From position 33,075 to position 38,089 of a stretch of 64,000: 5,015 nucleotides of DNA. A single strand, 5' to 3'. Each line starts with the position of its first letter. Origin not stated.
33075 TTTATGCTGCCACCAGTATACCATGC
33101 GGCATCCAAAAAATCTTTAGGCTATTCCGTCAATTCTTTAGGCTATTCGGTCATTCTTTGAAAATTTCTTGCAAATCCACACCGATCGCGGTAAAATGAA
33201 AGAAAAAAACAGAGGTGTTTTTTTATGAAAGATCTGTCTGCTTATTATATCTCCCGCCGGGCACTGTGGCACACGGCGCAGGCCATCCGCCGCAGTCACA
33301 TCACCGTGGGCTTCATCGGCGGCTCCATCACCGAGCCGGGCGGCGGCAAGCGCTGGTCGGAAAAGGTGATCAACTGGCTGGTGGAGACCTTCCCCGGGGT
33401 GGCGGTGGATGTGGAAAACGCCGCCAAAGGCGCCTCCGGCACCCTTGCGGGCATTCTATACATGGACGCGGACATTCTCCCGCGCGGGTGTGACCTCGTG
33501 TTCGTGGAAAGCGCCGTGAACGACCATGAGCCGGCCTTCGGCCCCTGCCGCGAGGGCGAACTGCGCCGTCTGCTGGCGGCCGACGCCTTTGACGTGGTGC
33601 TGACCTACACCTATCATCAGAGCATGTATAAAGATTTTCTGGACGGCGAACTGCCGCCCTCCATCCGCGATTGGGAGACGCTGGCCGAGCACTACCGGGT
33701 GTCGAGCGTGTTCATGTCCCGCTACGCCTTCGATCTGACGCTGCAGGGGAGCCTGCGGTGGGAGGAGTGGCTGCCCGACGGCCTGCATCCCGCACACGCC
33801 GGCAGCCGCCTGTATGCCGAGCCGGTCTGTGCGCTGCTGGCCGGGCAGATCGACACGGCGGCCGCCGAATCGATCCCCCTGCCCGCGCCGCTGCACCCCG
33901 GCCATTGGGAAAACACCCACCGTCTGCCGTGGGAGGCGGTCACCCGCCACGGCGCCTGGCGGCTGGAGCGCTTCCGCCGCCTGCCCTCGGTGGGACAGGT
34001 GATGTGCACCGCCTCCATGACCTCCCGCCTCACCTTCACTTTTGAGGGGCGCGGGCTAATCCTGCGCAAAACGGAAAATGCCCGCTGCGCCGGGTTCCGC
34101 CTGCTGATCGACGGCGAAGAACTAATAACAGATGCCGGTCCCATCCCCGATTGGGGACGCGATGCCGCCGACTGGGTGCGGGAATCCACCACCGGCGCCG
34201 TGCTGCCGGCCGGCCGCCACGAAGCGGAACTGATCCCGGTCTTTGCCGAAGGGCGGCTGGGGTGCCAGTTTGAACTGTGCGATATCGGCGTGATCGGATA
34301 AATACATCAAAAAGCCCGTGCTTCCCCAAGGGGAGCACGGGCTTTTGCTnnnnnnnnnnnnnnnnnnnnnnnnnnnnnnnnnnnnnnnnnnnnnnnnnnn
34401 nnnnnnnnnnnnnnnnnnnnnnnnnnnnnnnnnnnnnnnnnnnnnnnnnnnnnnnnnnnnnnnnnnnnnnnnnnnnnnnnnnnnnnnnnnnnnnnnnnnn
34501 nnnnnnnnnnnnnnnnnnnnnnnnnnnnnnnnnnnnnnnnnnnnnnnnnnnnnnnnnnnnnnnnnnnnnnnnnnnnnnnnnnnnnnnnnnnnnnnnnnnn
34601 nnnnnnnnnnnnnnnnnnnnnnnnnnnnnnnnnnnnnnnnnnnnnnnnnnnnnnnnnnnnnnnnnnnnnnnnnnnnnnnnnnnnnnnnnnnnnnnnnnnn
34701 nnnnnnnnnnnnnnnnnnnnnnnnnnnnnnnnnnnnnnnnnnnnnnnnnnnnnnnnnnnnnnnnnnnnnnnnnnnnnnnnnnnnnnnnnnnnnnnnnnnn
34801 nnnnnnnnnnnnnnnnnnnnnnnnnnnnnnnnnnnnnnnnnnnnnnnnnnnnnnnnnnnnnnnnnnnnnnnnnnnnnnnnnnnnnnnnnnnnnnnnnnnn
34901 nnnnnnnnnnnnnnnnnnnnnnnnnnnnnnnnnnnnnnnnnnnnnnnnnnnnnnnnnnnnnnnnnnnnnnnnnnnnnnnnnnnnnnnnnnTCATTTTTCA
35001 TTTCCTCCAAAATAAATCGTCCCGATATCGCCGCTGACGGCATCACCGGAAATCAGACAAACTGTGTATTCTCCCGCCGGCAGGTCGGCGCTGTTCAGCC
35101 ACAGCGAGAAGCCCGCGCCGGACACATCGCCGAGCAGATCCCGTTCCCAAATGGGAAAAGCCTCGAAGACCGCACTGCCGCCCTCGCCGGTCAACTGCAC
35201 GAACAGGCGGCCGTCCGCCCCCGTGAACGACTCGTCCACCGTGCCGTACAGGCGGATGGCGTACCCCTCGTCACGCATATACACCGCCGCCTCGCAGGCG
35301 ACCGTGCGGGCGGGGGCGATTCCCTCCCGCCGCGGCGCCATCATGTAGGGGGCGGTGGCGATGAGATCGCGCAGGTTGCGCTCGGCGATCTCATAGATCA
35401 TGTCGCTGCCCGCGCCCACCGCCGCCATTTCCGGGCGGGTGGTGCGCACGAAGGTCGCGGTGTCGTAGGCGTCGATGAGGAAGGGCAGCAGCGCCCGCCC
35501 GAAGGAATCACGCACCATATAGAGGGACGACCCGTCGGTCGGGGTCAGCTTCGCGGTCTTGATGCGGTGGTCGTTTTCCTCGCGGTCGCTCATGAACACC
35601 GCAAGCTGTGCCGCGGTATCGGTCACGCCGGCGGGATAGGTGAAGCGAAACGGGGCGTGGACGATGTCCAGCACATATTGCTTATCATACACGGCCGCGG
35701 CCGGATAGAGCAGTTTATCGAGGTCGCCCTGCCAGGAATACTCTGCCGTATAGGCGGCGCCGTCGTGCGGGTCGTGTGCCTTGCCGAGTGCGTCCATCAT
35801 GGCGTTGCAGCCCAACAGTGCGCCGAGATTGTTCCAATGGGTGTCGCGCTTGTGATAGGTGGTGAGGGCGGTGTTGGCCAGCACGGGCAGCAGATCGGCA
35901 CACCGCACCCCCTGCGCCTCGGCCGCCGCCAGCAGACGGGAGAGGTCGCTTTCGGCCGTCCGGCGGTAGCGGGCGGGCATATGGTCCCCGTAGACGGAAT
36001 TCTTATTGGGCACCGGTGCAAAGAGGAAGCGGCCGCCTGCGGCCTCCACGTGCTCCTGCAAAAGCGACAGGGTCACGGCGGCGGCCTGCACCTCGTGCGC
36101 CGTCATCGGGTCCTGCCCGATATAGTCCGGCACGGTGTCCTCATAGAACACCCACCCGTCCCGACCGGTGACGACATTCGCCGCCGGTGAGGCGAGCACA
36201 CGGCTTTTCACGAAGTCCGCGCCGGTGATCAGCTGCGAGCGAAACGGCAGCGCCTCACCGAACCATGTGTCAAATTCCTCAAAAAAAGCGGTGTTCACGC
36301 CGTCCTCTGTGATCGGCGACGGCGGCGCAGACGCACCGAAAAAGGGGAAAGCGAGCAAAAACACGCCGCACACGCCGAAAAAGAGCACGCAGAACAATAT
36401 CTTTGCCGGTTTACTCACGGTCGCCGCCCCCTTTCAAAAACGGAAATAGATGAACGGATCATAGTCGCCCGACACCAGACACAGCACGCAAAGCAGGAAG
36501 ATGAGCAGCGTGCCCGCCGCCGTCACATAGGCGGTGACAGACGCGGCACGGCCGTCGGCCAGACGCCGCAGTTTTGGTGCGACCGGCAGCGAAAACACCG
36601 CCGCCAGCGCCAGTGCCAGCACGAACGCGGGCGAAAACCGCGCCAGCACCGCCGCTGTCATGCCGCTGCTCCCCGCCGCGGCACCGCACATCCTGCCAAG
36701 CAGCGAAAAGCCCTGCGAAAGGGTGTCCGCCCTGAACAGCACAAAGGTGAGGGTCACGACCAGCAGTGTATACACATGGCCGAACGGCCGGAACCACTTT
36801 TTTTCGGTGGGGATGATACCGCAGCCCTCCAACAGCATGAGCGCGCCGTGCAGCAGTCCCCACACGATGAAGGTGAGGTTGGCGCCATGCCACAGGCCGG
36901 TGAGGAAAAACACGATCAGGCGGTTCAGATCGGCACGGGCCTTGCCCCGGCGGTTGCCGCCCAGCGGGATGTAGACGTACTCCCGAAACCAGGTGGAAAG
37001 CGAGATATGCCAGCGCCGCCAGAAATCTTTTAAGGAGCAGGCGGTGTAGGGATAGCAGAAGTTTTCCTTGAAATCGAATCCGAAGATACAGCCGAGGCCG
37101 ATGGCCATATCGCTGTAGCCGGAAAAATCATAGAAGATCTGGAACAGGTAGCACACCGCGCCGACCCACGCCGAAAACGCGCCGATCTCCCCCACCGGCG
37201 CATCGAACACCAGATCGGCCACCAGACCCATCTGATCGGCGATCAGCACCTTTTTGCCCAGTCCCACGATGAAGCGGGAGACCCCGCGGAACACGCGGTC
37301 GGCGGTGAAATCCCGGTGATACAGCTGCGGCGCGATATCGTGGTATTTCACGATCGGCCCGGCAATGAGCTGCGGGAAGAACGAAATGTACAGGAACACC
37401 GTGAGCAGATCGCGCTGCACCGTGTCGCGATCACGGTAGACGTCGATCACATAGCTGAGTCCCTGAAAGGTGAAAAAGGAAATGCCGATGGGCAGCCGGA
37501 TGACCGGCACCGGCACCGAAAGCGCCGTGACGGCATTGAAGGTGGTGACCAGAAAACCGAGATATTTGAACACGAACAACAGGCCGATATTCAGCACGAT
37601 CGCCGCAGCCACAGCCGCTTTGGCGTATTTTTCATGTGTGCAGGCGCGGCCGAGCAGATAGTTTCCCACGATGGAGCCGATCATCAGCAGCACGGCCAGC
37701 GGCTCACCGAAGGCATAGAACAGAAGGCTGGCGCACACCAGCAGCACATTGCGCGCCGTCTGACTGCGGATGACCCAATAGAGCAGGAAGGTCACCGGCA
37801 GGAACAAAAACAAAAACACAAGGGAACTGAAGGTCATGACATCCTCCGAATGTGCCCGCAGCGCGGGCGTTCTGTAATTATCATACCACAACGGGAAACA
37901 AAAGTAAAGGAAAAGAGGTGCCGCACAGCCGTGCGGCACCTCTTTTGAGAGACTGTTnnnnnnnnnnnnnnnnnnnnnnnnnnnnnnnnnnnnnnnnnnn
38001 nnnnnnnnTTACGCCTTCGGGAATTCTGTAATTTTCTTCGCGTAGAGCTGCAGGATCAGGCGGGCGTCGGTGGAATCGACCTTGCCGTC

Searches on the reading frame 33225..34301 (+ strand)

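Call 15: search_protein_families(library=pfam, proteins=[window:33225-34301:+])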
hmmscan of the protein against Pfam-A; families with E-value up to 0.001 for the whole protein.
window:33225-34301:+ (358 aa): 1 family
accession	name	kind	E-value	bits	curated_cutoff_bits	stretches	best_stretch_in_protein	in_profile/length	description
PF13472.12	Lipase_GDSL_2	-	7.8e-06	26.9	32.9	1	30-196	1-178/178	GDSL-like Lipase/Acylhydrolase family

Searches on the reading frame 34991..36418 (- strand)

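Call 15: search_protein_families(library=pfam, proteins=[window:34991-36418:-])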
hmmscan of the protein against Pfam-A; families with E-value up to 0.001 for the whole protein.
window:34991-36418:- (475 aa): 2 families
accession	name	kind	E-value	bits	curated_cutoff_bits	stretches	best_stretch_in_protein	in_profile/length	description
PF16822.11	ALGX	-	6.7e-22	78.9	26.5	1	82-231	1-150/268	SGNH hydrolase-like domain, acetyltransferase AlgX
PF14286.12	DHHW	-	1.7e-10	41.2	25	1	294-321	355-382/385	DHHW protein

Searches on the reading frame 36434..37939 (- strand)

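Call 15: search_protein_families(library=pfam, proteins=[window:36434-37939:-])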
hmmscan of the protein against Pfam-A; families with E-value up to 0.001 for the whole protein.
window:36434-37939:- (501 aa): 2 families
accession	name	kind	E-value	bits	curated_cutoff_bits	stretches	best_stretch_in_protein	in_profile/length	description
PF03062.24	MBOAT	-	1.5e-30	107.1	27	1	177-402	80-325/337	MBOAT, membrane-bound O-acyltransferase family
PF13813.11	MBOAT_2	-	3.6e-06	27.6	25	1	293-353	4-66/85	Membrane bound O-acyl transferase family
